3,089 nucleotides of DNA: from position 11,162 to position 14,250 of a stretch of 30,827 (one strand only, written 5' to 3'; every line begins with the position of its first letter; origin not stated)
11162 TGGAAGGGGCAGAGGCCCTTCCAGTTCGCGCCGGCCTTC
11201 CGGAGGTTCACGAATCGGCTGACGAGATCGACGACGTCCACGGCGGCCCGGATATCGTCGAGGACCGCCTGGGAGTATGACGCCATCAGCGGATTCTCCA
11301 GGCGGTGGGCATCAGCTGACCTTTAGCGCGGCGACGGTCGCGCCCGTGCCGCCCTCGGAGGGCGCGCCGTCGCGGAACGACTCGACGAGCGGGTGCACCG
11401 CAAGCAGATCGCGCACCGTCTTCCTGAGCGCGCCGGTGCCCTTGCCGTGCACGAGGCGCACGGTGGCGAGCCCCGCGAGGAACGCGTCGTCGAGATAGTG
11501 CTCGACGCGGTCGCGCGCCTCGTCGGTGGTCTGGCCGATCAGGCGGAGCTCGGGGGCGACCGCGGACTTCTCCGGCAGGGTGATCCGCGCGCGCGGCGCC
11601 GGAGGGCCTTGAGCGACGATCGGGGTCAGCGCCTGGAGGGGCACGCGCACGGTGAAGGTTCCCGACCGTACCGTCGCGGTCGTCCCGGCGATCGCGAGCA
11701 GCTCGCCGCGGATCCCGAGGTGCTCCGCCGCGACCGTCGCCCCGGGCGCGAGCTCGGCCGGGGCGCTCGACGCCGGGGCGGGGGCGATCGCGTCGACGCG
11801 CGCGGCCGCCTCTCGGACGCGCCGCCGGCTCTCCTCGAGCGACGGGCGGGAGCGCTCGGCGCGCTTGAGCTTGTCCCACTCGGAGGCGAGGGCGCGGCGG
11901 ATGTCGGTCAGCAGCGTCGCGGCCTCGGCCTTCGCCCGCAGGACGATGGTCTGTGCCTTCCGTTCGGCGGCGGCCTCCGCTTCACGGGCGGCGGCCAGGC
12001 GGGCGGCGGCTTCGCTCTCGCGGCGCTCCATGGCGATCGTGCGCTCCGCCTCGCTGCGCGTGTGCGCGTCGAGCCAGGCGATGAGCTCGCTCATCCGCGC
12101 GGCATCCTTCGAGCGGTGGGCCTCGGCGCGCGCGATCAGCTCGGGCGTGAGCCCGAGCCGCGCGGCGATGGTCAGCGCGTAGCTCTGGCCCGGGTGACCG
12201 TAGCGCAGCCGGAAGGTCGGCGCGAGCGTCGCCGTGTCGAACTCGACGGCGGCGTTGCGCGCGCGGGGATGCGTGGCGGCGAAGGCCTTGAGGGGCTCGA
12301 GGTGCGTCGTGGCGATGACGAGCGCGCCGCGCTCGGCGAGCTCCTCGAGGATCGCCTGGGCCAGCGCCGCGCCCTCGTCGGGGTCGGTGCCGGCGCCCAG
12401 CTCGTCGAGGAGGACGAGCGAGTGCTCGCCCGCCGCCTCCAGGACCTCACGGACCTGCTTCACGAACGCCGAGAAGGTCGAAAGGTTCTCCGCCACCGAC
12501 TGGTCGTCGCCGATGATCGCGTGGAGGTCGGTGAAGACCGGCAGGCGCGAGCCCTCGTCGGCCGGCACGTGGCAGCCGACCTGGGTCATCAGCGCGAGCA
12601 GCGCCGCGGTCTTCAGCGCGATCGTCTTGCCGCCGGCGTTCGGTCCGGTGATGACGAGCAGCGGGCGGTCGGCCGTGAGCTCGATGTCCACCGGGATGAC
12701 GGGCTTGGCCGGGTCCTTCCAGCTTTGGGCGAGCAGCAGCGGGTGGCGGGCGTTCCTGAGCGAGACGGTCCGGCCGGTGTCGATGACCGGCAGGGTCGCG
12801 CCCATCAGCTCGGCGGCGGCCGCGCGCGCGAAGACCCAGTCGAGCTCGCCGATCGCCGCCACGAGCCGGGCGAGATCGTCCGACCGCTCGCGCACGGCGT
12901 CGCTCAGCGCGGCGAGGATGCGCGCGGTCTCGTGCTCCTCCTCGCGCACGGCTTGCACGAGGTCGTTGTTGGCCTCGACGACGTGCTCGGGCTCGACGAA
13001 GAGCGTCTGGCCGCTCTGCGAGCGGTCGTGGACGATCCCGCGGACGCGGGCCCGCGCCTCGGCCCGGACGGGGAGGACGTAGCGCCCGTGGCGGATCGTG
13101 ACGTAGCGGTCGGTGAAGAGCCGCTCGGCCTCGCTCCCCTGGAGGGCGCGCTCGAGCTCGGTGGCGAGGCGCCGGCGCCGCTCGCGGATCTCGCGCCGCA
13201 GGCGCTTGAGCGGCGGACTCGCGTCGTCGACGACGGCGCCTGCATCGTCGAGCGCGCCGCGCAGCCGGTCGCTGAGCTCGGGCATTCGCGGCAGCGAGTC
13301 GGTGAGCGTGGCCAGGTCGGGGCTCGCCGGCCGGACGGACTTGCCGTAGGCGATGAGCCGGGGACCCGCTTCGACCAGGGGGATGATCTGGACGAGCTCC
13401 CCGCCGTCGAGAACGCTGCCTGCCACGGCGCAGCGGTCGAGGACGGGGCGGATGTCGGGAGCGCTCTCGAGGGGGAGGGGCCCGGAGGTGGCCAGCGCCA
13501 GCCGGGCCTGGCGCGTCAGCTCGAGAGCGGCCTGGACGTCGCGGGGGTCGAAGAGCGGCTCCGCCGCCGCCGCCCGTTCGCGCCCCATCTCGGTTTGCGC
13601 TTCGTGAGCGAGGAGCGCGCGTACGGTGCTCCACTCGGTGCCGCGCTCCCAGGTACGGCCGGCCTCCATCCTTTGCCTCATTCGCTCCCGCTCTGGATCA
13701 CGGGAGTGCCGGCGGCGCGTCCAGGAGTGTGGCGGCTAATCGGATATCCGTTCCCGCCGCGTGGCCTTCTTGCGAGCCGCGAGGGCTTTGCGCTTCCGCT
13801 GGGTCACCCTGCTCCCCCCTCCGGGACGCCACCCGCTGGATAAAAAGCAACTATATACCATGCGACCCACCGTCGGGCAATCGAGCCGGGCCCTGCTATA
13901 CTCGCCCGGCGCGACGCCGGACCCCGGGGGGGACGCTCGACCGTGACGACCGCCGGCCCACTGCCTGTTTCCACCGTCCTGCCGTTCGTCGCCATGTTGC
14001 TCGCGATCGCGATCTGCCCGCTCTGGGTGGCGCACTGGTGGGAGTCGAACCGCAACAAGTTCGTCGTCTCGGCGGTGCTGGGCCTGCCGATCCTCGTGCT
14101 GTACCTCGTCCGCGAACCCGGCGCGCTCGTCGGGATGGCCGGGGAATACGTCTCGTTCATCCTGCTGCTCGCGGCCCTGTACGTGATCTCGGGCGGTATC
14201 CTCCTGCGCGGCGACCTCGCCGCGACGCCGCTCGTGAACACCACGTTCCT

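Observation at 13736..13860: A 23-aa mini-bS21: only the C-terminal basic helix survives at the rpsU position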

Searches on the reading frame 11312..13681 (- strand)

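Call 7: search_protein_families(library=pfam, proteins=[window:11312-13681:-], max_evalue=0.01)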
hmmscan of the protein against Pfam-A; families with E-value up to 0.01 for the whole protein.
window:11312-13681:- (789 aa): 4 families
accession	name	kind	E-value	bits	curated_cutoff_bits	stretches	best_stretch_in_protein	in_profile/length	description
PF00488.27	MutS_V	-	1.2e-34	120.4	30.2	1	342-523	1-184/188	MutS domain V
PF01713.27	Smr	-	3.7e-24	85.1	25.7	1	713-787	2-77/77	Smr domain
PF13304.12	AAA_21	-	8.6e-05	23.2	27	0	342-363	2-23/304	AAA domain, putative AbiEii toxin, Type IV TA system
PF13401.12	AAA_22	-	0.002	18.9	27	0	339-428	5-93/130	AAA domain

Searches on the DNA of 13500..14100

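Call 22: search_rna_families(source=window, start=13500, end=14100, threshold=evalue, max_evalue=1)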
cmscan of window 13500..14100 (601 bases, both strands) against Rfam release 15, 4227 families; matches with E-value up to 1: 0.
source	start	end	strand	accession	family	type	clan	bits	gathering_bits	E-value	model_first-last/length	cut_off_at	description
